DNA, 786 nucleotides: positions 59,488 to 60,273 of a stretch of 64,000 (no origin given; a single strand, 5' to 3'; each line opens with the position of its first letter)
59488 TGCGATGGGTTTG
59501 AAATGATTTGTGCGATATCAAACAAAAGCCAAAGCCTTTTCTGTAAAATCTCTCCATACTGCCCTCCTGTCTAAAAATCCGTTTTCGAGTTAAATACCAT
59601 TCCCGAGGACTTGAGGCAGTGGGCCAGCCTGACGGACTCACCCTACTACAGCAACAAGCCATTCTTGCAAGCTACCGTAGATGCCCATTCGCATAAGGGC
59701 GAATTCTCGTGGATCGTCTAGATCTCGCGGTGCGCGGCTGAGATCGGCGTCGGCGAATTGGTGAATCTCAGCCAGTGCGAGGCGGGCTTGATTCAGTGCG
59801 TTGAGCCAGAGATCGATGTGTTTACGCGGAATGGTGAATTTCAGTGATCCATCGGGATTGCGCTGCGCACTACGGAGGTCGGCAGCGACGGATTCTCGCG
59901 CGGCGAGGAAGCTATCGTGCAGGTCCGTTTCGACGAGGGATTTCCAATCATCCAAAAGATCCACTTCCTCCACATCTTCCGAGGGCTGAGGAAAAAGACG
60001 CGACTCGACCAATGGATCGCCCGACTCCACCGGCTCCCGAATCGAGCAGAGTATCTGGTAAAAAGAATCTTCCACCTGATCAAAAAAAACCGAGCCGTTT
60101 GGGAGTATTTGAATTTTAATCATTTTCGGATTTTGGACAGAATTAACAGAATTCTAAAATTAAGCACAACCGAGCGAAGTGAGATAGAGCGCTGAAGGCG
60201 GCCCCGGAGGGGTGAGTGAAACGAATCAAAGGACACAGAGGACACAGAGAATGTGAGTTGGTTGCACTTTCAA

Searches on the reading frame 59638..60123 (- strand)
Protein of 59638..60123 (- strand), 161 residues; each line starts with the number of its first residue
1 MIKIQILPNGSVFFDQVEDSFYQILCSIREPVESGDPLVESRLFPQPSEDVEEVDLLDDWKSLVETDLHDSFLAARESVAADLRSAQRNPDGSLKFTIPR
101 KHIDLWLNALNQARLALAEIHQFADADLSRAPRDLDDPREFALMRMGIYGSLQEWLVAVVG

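Call 15: search_protein_families(library=pfam, proteins=[window:59638-60123:-])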
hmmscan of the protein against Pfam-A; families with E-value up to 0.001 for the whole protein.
window:59638-60123:- (161 aa): 1 family
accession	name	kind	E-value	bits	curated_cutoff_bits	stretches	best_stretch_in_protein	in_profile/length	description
PF09438.16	DUF2017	-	3e-19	70.3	25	1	29-159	54-178/179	Domain of unknown function (DUF2017)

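Call 48: find_encoding_contigs(protein=window:59638-60123:-, flank=2500, max_places=10)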
Protein window:59638-60123:- (161 aa): 15 contigs read that carry it; 8 places shown.
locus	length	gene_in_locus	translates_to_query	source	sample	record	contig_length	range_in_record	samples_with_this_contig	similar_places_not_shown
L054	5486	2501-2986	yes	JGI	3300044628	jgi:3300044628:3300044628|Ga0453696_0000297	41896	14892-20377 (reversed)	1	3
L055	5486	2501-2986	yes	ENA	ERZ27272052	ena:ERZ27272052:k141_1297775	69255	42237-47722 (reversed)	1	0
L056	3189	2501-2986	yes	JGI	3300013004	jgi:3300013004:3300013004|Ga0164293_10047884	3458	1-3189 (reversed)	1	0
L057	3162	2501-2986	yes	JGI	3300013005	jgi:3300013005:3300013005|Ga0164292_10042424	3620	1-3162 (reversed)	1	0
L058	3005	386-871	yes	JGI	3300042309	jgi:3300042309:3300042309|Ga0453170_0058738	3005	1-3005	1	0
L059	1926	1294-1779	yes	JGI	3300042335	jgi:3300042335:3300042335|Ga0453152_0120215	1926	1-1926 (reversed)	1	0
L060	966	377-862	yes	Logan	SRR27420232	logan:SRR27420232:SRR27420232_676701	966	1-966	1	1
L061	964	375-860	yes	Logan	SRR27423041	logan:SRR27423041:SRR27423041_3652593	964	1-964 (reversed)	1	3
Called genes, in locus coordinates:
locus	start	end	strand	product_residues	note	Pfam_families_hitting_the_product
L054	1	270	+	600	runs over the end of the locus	PF01435:Peptidase_M48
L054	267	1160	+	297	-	PF10672:Methyltrans_SAM, PF03602:Cons_hypoth95 (weak)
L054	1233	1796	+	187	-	-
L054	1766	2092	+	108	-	PF02617:ClpS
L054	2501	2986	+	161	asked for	PF09438:DUF2017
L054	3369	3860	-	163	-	-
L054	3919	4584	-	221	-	-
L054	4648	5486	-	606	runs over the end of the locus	PF15780:ASH (faint), PF22073:Cep192_D4 (faint), PF22544:HYDIN_VesB_CFA65-like_Ig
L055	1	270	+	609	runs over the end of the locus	PF01435:Peptidase_M48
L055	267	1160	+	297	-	PF10672:Methyltrans_SAM, PF03602:Cons_hypoth95 (weak)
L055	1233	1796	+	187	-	-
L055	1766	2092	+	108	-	PF02617:ClpS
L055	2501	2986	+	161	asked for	PF09438:DUF2017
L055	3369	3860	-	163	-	-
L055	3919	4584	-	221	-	-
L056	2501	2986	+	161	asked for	PF09438:DUF2017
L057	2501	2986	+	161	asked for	PF09438:DUF2017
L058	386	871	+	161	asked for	PF09438:DUF2017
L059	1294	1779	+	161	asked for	PF09438:DUF2017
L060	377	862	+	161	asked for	PF09438:DUF2017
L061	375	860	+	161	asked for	PF09438:DUF2017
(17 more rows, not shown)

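Call 50: find_homologous_proteins(query=window:59638-60123:-, max_evalue=1e-20)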
Query window:59638-60123:- (161 aa): 51 proteins with E <= 1e-20 among 120 candidates.
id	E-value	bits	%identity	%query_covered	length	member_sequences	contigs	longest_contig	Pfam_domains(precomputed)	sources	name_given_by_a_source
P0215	4.4e-92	324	93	100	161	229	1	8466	PF09438.17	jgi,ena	jgi:hypothetical protein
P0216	3.1e-91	321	90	100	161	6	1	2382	PF09438.17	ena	-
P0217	6.4e-90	317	91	100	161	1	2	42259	PF09438.17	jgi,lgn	-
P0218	1.4e-88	313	88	100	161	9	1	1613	PF09438.17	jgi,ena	jgi:hypothetical protein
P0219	2.6e-88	312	88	99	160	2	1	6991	PF09438.17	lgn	-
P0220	9.7e-88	310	86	99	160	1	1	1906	PF09438.17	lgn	-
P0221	2.6e-87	309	88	100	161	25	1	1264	PF09438.17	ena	-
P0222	2.7e-87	308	88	100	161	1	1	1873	PF09438.17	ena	-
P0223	4.3e-87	308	88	100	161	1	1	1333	PF09438.17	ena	-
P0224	1.9e-86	306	87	100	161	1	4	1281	PF09438.17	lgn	-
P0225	2.0e-86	306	86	100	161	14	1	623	PF09438.17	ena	-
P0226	2.1e-86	306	86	100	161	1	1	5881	PF09438.17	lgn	-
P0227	3.2e-86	305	87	100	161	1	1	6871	PF09438.17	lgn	-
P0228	6.8e-86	304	86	100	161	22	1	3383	PF09438.17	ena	-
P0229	7.2e-86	304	86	100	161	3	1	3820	PF09438.17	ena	-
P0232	1.7e-85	303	86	100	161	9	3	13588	PF09438.17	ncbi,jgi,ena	jgi:hypothetical protein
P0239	2.2e-75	270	77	99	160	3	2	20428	PF09438.17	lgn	-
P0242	1.1e-71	258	74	99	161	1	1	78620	PF09438.17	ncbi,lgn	ncbi:MAG: DUF2017 family protein [bacterium]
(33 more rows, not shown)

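Call 51: find_encoding_contigs(protein=P0217, flank=3000, max_places=2)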
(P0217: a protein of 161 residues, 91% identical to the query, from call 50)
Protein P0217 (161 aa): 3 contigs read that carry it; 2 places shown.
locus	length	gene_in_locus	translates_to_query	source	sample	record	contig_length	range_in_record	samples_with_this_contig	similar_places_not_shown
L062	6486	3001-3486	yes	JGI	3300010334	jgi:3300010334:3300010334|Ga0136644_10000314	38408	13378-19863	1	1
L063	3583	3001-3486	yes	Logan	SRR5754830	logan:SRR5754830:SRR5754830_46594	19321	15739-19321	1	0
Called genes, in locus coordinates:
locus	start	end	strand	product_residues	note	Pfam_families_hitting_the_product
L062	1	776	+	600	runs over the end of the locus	PF01435:Peptidase_M48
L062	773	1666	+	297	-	PF10672:Methyltrans_SAM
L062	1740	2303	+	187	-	-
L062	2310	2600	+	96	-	PF02617:ClpS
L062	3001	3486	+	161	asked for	PF09438:DUF2017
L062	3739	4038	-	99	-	PF21716:dnstrm_HI1420, PF01381:HTH_3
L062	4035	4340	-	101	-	PF05973:Gp49 (weak)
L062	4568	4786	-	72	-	-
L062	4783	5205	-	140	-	PF13470:PIN_3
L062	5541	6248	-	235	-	-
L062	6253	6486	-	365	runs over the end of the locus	-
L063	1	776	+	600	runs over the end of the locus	PF01435:Peptidase_M48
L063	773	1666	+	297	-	PF10672:Methyltrans_SAM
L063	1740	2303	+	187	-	-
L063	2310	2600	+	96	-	PF02617:ClpS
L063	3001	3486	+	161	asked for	PF09438:DUF2017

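Call 52: find_encoding_contigs(protein=P0232, flank=3000, max_places=2)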
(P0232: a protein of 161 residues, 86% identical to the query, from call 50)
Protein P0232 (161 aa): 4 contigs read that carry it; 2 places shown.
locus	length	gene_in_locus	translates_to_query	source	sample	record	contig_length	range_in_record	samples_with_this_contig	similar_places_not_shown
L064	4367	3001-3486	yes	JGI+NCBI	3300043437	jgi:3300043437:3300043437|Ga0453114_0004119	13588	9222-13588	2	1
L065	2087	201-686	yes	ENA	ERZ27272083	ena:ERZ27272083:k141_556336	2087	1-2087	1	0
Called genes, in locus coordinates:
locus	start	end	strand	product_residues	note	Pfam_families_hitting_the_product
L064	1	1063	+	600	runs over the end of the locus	PF01435:Peptidase_M48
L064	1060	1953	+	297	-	PF10672:Methyltrans_SAM, PF03602:Cons_hypoth95 (weak)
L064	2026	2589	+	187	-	-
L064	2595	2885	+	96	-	PF02617:ClpS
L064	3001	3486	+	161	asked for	PF09438:DUF2017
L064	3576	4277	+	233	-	PF01555:N6_N4_Mtase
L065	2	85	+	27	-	?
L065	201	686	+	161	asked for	PF09438:DUF2017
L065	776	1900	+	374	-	PF01555:N6_N4_Mtase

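Call 53: find_encoding_contigs(protein=P0239, flank=3000, max_places=2)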
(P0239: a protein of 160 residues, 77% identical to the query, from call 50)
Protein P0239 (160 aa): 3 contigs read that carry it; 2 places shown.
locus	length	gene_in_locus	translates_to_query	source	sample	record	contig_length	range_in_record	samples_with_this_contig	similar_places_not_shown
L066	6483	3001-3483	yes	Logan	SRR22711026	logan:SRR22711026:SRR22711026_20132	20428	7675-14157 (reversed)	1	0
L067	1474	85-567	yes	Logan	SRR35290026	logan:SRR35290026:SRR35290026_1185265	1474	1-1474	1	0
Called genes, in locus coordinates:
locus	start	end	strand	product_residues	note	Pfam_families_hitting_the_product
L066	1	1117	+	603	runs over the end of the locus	PF01435:Peptidase_M48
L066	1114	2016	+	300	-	PF10672:Methyltrans_SAM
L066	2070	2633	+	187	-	PF01730:UreF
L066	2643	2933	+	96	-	PF02617:ClpS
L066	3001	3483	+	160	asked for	PF09438:DUF2017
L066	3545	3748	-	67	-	-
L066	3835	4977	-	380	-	PF02515:CoA_transf_3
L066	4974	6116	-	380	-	PF01547:SBP_bac_1, PF13416:SBP_bac_8 (faint)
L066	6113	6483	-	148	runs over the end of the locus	PF01575:MaoC_dehydratas, PF13452:FAS1_DH_region (weak)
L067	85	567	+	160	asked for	PF09438:DUF2017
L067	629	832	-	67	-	-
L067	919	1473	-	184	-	?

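Call 54: find_encoding_contigs(protein=P0242, flank=3000, max_places=2)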
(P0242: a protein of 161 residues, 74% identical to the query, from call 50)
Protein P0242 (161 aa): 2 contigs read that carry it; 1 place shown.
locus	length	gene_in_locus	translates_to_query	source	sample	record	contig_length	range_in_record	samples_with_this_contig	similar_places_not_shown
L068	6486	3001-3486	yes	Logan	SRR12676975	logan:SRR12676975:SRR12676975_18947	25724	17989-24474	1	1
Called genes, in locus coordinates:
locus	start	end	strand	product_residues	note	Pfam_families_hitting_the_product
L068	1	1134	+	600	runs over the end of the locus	PF01435:Peptidase_M48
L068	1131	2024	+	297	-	PF10672:Methyltrans_SAM, PF03602:Cons_hypoth95 (faint)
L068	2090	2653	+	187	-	-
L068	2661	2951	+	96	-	PF02617:ClpS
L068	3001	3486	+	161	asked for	PF09438:DUF2017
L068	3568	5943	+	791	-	PF14559:TPR_19 (weak)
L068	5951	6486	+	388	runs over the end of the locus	PF00535:Glycos_transf_2, PF26629:GT2_TM_C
